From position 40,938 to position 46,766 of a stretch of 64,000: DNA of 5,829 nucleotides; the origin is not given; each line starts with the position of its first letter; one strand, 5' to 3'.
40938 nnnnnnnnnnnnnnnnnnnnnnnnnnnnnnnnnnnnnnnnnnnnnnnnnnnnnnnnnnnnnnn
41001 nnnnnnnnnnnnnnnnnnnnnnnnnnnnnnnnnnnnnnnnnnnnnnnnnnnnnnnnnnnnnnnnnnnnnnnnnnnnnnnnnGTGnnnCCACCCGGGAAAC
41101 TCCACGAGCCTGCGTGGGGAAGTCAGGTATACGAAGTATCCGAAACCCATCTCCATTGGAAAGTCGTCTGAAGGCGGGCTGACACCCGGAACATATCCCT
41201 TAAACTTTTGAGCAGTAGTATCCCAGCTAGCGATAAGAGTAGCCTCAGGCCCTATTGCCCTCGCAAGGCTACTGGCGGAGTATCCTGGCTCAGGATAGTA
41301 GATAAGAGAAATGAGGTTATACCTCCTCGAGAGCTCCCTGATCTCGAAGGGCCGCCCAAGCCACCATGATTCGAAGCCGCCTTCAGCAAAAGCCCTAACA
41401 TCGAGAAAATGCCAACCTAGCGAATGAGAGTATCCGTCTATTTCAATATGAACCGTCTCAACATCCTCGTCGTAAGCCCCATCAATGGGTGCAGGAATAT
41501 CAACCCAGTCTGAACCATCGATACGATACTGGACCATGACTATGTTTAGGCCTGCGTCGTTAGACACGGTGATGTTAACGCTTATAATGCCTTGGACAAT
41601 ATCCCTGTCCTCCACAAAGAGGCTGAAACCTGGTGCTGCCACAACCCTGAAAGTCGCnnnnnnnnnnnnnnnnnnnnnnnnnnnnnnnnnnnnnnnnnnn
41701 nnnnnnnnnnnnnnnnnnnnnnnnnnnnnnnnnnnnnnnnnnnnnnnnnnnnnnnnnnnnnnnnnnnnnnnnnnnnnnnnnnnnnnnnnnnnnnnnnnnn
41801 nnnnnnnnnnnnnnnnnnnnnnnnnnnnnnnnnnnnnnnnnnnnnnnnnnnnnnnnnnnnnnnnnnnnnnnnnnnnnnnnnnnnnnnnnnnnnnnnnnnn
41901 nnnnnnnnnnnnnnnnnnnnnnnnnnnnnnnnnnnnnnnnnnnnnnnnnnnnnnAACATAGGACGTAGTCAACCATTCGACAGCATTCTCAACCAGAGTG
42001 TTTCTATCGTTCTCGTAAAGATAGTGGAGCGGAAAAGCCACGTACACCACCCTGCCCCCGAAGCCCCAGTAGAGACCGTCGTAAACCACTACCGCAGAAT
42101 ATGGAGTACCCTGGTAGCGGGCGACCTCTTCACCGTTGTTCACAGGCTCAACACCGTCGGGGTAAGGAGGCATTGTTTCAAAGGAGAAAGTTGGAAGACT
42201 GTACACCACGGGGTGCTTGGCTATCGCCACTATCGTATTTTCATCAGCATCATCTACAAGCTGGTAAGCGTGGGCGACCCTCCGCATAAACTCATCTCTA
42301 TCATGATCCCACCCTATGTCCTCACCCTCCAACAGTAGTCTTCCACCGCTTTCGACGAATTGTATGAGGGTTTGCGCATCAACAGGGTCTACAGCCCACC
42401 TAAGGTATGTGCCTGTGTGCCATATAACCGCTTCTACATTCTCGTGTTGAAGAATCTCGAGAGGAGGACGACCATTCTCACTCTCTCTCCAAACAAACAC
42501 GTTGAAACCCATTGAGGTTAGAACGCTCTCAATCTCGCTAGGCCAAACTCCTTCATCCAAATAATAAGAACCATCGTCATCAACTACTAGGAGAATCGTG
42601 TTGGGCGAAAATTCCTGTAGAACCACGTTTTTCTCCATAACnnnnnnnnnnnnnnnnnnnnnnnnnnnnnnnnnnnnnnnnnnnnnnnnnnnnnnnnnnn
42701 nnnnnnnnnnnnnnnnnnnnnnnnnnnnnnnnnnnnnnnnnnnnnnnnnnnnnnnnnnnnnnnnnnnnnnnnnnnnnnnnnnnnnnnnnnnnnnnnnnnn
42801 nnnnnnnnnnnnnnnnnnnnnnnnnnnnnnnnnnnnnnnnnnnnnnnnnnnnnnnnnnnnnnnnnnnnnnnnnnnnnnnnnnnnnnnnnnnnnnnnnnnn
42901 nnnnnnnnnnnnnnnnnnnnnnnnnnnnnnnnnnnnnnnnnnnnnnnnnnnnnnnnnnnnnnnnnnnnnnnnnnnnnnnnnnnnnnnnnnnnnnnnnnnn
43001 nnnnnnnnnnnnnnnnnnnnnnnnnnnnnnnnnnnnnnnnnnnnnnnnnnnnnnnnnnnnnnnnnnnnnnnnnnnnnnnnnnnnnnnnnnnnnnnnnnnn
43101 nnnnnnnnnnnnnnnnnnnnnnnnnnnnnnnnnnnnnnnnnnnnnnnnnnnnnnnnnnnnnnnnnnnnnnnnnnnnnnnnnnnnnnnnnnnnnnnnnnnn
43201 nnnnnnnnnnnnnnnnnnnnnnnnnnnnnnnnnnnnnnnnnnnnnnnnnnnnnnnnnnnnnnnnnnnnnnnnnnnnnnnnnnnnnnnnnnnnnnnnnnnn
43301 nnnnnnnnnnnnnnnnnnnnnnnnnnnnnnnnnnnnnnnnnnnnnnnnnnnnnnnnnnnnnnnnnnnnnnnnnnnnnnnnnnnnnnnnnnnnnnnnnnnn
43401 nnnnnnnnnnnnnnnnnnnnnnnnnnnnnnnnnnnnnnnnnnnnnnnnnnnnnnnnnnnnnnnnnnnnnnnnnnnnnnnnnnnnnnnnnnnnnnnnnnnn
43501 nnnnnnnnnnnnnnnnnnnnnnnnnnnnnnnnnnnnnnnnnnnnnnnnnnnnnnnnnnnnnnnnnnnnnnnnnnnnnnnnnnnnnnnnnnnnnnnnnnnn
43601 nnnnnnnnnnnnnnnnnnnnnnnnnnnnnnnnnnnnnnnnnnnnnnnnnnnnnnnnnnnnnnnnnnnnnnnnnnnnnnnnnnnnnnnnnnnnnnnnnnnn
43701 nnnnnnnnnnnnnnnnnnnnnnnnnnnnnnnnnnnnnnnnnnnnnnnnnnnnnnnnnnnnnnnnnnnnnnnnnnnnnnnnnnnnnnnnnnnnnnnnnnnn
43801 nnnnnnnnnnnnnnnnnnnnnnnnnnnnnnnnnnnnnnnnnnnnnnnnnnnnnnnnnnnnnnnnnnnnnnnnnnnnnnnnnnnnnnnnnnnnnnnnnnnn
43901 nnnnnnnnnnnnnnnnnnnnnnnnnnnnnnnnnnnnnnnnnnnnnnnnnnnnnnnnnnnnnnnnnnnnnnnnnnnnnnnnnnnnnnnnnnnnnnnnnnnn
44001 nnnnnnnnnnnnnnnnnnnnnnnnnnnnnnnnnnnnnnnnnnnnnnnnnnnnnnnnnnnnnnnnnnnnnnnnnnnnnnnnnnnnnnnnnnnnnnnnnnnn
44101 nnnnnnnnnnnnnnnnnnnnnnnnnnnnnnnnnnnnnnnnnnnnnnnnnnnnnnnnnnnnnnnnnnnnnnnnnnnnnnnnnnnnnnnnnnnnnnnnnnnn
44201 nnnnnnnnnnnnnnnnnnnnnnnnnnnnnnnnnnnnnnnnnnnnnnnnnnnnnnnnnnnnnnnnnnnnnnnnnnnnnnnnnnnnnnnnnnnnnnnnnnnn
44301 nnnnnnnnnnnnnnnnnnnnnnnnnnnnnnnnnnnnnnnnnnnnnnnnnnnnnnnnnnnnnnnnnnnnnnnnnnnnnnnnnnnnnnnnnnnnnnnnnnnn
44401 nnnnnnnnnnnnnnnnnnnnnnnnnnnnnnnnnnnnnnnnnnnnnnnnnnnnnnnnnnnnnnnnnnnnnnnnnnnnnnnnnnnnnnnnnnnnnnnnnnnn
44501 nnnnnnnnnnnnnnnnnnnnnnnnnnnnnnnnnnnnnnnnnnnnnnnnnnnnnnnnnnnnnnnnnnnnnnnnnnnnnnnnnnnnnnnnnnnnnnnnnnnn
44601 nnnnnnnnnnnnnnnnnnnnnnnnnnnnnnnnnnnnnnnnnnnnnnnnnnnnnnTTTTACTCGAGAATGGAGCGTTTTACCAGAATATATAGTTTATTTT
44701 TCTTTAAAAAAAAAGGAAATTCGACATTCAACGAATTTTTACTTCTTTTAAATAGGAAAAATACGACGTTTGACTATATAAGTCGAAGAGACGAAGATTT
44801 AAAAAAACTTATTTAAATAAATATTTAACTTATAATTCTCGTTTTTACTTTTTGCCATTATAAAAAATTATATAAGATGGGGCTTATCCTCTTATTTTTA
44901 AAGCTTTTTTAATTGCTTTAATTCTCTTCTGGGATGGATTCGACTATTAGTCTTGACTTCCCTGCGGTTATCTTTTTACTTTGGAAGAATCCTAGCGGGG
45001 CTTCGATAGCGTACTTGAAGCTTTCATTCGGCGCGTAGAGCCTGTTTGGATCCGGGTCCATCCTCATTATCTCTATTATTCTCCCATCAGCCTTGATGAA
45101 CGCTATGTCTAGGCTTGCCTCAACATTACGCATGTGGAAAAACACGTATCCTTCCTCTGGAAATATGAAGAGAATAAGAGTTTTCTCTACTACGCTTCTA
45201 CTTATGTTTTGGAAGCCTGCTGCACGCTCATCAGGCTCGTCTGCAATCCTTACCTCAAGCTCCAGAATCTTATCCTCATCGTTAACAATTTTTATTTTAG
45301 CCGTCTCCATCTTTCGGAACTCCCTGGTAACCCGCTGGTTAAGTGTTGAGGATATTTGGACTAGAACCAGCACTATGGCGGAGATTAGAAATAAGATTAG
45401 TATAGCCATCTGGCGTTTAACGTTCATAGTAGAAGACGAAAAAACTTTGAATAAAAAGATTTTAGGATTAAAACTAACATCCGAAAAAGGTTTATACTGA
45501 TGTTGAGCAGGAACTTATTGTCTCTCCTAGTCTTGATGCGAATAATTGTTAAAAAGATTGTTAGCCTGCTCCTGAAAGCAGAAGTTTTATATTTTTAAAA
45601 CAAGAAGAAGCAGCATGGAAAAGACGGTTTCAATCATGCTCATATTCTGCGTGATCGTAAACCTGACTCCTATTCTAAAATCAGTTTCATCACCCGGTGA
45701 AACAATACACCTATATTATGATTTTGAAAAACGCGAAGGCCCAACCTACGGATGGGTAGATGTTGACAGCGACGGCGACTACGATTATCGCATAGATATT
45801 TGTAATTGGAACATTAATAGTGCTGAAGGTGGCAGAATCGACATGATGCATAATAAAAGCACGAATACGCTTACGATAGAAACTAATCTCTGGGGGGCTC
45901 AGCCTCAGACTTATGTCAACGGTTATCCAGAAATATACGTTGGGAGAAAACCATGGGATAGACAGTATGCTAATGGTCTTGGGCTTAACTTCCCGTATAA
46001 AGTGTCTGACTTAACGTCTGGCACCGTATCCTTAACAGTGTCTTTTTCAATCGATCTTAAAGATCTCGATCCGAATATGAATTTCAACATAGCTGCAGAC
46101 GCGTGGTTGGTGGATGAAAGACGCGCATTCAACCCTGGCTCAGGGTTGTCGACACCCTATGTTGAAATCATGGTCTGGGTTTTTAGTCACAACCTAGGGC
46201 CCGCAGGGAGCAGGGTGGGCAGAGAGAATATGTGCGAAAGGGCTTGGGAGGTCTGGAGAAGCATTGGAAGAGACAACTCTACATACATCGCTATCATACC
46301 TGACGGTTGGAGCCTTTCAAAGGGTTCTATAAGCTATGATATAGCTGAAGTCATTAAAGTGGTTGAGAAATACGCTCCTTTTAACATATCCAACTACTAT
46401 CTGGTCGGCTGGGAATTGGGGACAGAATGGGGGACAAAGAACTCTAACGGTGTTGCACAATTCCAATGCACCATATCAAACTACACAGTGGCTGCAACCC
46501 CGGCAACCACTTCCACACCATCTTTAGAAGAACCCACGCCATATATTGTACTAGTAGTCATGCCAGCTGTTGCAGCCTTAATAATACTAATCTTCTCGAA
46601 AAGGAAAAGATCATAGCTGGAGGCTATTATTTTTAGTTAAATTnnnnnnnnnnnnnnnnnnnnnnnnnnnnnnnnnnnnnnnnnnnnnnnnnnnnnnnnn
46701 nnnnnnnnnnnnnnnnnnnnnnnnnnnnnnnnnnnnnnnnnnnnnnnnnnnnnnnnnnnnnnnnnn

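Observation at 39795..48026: Surface protease/inhibitor cluster: C25 gingipain-like peptidase, coiled-coil anchored partner, DUF192, GH12 and a membrane-anchored serpin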

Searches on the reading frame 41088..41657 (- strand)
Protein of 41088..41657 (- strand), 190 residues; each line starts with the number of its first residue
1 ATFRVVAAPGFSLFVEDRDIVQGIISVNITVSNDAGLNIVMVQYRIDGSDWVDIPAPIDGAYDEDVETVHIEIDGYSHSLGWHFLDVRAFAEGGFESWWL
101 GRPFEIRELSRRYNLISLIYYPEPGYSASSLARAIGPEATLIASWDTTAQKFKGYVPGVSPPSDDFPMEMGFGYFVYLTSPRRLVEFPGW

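Call 31: search_protein_families(library=pfam, proteins=[window:41088-41657:-], max_evalue=1)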
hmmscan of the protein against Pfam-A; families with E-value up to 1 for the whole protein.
seq(190 aa): 1 family
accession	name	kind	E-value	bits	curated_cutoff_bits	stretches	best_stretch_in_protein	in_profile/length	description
PF24204.1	DUF7428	-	0.049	13.8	27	1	8-56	10-49/55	Domain of unknown function (DUF7428)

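Call 98: search_protein_representatives(protein=window:41088-41657:-)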
Query: 190 residues. Proteins with E-value up to 0.001 (for the whole library): 387; up to 1e-10: 74; up to 1e-30: 10. The best 150 are listed.
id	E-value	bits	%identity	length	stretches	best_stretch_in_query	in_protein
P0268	7.1e-100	348.8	81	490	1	1-190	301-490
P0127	4.5e-42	160.1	48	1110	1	2-190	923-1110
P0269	3.4e-41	157.3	44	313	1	2-187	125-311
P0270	4.8e-37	143.7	45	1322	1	13-187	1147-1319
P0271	1.8e-35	138.6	41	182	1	9-187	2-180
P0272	2.6e-34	134.8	42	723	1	13-187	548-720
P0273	3.7e-34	134.3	40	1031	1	7-187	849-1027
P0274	4.6e-34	134.0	43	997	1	16-187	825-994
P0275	2.1e-33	131.8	43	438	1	2-186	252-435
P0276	1.3e-31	125.9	42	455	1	13-187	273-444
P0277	1.6e-30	122.4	41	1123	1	23-187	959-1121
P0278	2.4e-27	112.1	38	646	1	3-189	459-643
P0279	5.5e-25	104.3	34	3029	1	8-186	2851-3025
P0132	7.3e-25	103.9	36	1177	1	6-186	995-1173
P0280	4.0e-24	101.5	39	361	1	11-190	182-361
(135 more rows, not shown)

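Call 100: search_protein_families(library=pfam, alignment_id=A7, max_evalue=0.00001)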
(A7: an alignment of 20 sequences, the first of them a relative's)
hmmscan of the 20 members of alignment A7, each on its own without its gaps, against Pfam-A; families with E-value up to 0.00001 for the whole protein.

A. member 1, P0270 (1322 aa): 1 family
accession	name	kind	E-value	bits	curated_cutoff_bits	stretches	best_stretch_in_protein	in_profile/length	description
PF00082.27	Peptidase_S8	-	2.7e-61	207.9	21.8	1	228-497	1-281/288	Subtilase family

B. families by the number of members that match (of 20 scanned): 9 families
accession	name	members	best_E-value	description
PF13620.12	CarboxypepD_reg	6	1.8e-10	Carboxypeptidase regulatory-like domain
PF01364.23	Peptidase_C25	5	5.6e-75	Peptidase family C25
PF00082.27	Peptidase_S8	3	6.5e-62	Subtilase family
PF01835.25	MG2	3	9.6e-11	MG2 domain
PF08126.16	Propeptide_C25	3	4.6e-10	Propeptide_C25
PF18998.6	Flg_new_2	2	3.3e-12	Divergent InlB B-repeat domain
PF07705.17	CARDB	1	2e-26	CARDB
PF21345.3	PcRGLX_2nd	1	4e-09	PcRGLX-like protein central beta sandwich domain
PF19501.5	PcRGLX_1st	1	1.8e-08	PcRGLX-like N-terminal RIFT barrel domain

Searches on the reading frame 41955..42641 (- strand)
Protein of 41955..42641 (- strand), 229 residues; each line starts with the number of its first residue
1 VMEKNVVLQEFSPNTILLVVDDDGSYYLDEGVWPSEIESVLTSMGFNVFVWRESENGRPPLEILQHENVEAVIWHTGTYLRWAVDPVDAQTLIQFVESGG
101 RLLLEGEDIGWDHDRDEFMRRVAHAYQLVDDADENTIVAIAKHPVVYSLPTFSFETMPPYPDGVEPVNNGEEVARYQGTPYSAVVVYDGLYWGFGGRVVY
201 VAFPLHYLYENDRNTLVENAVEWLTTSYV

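Call 31: search_protein_families(library=pfam, proteins=[window:41955-42641:-], max_evalue=1)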
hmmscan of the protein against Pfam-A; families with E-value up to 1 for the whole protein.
seq(229 aa): 1 family
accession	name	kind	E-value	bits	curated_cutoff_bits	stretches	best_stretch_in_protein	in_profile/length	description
PF14258.12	DUF4350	-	0.083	13.6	30.4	1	84-156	50-118/181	Domain of unknown function (DUF4350)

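Call 85: predict_structure(alignment_id=A6)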
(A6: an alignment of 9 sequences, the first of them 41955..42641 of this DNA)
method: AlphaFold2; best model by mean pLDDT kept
length: 229 residues; sequences in the alignment: 9
mean_pLDDT: 91.1   pTM: 0.90
mean pLDDT of the five models: 91.1, 89.9, 89.9, 89.7, 89.6
residues with pLDDT >= 90: 181; 70-90: 35; 50-70: 7; < 50: 6
segments of 3 or more residues with pLDDT < 50: 1-6
pLDDT, mean of each block of 10 residues (from residue 1): 55 95 79 90 97 92 95 89 91 96 93 95 96 95 96 93 96 97 95 86 94 98 86
secondary structure, 60 per line:
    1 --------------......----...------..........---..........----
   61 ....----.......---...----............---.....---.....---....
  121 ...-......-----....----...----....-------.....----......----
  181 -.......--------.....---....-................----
elements in order: E15-20 E25-27 H34-43 E47-52 H53-56 H61-64 E69-75 E79-81 H86-97 E101-105 H109-113 H117-123 E125-130 E136-139 E151-154 E162-166 E171-176 E182-188 E197-201 H210-225

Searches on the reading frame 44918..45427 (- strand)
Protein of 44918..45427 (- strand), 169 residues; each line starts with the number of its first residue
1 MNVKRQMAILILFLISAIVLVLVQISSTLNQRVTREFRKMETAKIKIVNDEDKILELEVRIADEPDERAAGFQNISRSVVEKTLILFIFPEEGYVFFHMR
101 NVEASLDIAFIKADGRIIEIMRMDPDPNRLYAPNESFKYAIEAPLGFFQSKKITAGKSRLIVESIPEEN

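Call 3: search_protein_families(library=pfam, proteins=[window:44918-45427:-], max_evalue=0.01)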
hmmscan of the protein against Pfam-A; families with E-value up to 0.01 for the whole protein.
window:44918-45427:- (169 aa): 1 family
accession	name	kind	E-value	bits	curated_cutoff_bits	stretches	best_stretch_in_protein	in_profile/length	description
PF02643.20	DUF192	-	1.1e-17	64.3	27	1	58-157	2-92/96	Uncharacterized ACR, COG1430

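Call 4: search_protein_families(library=ncbifam, proteins=[window:44918-45427:-], max_evalue=0.01)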
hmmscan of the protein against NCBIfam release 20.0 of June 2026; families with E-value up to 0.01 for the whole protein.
window:44918-45427:- (169 aa): 1 family
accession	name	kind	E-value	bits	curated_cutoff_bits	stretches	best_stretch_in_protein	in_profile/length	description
NF002996.0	PRK03760.1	equivalog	1.8e-08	34.3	146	1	48-156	5-111/121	hypothetical protein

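Call 70: search_solved_structures(query=window:44918-45427:-, max_evalue=0.1)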
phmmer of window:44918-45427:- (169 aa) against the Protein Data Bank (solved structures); distinct sequences matched with E-value up to 0.1: 1.
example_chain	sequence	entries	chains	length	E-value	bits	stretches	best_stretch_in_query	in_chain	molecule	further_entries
3pjy_A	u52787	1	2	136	0.00037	23.6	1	44-154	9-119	Hypothetical signal peptide protein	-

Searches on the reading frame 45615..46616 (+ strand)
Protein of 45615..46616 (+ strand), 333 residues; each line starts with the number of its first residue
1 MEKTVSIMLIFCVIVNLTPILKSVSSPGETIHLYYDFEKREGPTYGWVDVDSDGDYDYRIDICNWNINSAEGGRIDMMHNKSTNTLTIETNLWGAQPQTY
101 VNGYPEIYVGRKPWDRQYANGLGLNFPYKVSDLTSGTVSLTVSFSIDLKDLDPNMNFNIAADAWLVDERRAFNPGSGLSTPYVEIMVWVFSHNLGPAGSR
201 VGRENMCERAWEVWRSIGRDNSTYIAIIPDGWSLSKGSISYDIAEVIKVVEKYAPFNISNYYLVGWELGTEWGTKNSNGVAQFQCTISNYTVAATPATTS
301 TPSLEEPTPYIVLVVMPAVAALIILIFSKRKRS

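Call 3: search_protein_families(library=pfam, proteins=[window:45615-46616:+], max_evalue=0.01)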
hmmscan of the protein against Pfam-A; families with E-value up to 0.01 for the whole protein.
window:45615-46616:+ (333 aa): 1 family
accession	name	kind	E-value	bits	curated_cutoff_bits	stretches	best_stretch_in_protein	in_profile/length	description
PF01670.23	Glyco_hydro_12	-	2.3e-17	64.3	27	1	58-285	3-204/207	Glycosyl hydrolase family 12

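Call 4: search_protein_families(library=ncbifam, proteins=[window:45615-46616:+], max_evalue=0.01)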
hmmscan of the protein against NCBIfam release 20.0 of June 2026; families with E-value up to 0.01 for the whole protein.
window:45615-46616:+ (333 aa): 0 families
